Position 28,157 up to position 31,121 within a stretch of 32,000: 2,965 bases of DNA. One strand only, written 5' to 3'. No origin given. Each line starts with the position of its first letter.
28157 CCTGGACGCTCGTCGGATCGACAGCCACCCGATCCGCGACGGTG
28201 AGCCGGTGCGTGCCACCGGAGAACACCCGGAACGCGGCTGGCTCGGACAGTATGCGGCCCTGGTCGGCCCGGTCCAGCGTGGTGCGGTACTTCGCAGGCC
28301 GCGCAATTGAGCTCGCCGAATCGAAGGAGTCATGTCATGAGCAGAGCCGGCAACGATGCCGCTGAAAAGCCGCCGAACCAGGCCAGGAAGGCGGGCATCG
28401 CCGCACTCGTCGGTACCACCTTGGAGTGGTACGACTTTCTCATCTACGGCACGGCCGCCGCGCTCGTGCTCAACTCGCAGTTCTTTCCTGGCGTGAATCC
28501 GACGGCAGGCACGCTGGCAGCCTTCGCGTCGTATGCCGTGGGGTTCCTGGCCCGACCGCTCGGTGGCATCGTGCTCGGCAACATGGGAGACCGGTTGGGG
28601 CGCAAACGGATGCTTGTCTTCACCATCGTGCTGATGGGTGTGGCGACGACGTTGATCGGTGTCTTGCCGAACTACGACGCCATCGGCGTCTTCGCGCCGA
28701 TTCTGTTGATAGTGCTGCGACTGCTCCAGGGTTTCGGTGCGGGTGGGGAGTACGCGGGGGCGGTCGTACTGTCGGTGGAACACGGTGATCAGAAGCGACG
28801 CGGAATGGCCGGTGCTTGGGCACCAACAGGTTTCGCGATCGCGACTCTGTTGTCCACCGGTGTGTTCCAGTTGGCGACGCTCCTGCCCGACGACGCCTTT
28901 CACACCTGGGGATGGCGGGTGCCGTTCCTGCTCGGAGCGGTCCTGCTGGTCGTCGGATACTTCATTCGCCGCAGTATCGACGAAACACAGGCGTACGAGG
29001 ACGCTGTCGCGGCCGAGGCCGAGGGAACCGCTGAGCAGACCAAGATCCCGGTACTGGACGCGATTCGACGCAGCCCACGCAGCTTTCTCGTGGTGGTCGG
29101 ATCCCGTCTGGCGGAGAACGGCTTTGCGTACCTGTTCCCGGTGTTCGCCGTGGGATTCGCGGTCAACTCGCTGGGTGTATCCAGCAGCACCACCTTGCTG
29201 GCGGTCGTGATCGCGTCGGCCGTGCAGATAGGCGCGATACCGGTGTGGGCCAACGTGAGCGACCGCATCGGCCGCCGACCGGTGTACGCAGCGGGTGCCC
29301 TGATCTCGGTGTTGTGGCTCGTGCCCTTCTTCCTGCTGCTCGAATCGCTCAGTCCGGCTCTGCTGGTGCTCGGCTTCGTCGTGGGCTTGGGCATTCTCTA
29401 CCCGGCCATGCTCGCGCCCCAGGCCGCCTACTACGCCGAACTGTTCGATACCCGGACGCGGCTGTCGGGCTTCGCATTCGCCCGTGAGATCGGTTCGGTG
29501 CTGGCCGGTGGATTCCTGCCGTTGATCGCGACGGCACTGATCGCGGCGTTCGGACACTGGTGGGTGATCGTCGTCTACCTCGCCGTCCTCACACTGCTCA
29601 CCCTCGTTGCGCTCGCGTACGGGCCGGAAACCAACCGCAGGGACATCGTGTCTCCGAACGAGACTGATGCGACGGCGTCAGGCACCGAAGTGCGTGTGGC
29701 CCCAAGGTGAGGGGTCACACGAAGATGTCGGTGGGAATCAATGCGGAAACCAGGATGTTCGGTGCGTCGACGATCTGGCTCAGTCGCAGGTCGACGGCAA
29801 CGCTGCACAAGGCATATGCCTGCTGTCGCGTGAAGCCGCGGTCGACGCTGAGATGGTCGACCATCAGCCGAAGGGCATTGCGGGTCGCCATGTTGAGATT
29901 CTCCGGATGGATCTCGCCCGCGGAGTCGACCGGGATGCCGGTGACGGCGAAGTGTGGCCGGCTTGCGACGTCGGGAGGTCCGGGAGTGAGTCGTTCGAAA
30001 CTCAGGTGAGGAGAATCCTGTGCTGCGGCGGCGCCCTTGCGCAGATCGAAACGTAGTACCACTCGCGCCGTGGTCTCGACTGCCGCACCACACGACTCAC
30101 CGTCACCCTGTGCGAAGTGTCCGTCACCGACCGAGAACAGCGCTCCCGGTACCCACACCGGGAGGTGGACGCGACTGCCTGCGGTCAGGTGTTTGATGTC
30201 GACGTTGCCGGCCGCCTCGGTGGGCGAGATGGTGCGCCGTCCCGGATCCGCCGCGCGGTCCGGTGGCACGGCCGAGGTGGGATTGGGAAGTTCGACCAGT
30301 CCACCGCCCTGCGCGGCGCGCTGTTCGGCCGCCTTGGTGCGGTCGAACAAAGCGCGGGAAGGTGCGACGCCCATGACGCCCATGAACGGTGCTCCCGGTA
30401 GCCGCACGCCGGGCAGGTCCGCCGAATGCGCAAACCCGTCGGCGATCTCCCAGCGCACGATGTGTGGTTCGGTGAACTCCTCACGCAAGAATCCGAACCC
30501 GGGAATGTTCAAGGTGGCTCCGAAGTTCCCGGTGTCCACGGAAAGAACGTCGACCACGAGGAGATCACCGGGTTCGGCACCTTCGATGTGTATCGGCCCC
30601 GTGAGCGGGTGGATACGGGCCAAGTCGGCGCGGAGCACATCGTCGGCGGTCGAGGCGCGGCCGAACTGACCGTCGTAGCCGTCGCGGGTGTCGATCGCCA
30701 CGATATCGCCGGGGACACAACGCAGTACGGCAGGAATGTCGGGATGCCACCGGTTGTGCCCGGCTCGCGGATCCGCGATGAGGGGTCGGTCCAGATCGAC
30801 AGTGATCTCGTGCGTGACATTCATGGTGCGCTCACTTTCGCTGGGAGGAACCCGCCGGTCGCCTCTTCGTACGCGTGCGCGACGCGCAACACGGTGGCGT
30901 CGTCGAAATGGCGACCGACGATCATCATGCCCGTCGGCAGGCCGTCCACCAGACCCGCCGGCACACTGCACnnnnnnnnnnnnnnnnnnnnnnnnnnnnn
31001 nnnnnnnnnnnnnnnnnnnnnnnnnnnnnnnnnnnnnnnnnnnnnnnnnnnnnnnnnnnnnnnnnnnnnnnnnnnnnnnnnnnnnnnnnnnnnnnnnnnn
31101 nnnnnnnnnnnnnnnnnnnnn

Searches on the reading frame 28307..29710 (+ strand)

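Call 24: search_protein_families(library=pfam, proteins=[window:28307-29710:+], max_evalue=0.00001)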
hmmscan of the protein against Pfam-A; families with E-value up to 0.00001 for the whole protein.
window:28307-29710:+ (467 aa): 3 families
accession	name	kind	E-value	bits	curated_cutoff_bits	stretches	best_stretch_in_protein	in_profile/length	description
PF07690.21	MFS_1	-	7.7e-31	107.7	33.4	2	43-284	11-232/347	Major Facilitator Superfamily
PF00083.30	Sugar_tr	-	1.8e-29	103.4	22.3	2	31-231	4-198/452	Sugar (and other) transporter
PF13347.12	MFS_2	-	2e-09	37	27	1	62-385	29-348/427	MFS/sugar transport protein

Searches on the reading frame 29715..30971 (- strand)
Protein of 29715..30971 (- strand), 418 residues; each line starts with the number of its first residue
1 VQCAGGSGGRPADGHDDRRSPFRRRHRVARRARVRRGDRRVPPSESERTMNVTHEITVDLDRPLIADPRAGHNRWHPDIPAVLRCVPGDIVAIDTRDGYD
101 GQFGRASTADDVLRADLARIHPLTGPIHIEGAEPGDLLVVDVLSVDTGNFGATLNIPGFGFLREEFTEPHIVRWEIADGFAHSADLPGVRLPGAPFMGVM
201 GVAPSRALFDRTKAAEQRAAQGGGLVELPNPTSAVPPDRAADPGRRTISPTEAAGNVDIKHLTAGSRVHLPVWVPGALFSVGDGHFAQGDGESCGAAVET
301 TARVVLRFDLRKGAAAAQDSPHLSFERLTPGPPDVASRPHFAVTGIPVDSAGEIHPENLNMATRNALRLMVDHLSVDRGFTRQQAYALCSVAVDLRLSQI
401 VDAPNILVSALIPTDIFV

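Call 24: search_protein_families(library=pfam, proteins=[window:29715-30971:-], max_evalue=0.00001)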
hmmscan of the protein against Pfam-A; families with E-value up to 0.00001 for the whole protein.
window:29715-30971:- (418 aa): 1 family
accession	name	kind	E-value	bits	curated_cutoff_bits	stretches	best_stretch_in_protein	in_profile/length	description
PF03069.20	FmdA_AmdA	-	3.4e-112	375.5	27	1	58-417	2-371/373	Acetamidase/Formamidase family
